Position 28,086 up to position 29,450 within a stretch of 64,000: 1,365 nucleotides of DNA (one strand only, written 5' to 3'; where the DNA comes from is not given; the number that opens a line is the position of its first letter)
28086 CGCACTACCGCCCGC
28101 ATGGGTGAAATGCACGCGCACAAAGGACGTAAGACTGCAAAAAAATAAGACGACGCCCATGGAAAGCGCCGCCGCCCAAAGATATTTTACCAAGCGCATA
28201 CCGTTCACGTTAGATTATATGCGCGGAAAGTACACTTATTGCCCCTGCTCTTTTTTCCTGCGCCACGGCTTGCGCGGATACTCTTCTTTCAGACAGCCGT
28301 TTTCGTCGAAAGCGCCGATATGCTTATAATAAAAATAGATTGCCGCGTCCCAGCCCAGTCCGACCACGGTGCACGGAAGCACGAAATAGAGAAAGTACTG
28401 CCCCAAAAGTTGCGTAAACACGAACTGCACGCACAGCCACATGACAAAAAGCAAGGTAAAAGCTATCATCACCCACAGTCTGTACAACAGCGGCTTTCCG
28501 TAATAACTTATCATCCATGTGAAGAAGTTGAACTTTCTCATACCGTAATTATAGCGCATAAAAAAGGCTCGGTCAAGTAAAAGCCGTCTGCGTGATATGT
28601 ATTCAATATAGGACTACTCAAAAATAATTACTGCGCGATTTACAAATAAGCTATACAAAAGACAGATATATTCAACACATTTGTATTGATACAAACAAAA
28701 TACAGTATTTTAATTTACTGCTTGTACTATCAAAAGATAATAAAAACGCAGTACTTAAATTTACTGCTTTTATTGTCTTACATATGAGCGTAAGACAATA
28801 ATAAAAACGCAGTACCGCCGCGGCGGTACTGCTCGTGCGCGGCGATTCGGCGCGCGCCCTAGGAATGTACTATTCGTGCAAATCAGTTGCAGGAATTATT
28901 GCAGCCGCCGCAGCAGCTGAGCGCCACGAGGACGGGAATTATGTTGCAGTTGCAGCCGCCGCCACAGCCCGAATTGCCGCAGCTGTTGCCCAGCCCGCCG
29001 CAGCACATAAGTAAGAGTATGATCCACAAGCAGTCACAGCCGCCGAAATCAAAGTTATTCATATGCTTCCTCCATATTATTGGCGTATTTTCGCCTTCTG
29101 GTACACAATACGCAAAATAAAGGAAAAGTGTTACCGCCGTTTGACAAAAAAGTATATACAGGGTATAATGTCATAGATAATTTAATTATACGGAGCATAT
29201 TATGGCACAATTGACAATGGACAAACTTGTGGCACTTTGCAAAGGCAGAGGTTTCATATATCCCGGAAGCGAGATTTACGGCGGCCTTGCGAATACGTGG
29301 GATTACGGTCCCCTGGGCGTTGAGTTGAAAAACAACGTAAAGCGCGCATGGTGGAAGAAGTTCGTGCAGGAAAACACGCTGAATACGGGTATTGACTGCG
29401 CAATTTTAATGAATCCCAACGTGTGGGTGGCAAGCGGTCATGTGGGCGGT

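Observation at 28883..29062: Unlisted 59-codon ORF encoding a Cys/Gly/Asn-rich peptide with two short hydrophobic cores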

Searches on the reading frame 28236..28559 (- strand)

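Call 38: search_protein_families(library=ncbifam, proteins=[window:28236-28559:-], max_evalue=0.001)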
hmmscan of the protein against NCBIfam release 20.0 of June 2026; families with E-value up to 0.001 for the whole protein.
window:28236-28559:- (107 aa): 0 families

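Call 87: search_protein_families(library=pfam, proteins=[window:28236-28559:-], max_evalue=0.01)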
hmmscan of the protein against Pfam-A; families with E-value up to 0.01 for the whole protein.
window:28236-28559:- (107 aa): 1 family
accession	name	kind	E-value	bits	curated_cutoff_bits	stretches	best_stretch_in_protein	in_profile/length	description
PF00487.30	FA_desaturase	-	0.0016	18.7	29.7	1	7-88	117-187/253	Fatty acid desaturase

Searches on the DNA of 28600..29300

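Call 34: search_rna_families(source=window, start=28600, end=29300, threshold=evalue, max_evalue=10)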
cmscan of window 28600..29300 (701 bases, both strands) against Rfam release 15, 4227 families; matches with E-value up to 10: 8.
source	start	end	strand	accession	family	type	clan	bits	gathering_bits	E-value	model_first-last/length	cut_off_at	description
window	28638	28688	-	RF01096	PK-HAV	Cis-reg;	-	21.1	50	6.4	1-56/56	no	HepA virus 3'-terminal pseudoknot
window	28723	28806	-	RF02711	TeloSII_ncR49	Gene; sRNA;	-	20.2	55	4.2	1-89/89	no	TeloSII non coding RNA 49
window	28705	28813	-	RF02330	TtnuHACA23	Gene; snRNA; snoRNA; HACA-box;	-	18.8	100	5.9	1-135/135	no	Tetrahymena snoRNA TtnuHACA23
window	28706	28827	+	RF00125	IS128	Gene; sRNA;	-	17.4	80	0.5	1-209/209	no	IS128 RNA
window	28730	28782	+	RF03523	mir-4703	Gene; miRNA;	-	17.2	88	1.6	1-61/61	no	mir-4703 microRNA precursor family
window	28726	28747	-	RF01355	CRISPR-DR26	Gene; CRISPR;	-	16.1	39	7.9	1-25/25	no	CRISPR RNA direct repeat element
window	28873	28895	+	RF02751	ES036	Gene; sRNA;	-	14.8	37.6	8.1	4-31/43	no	ES036 (CssrF) sRNA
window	28708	28735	-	RF00165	Corona_pk3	Cis-reg;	CL00117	13.8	35.6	5.9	30-54/61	no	Coronavirus 3' UTR pseudoknot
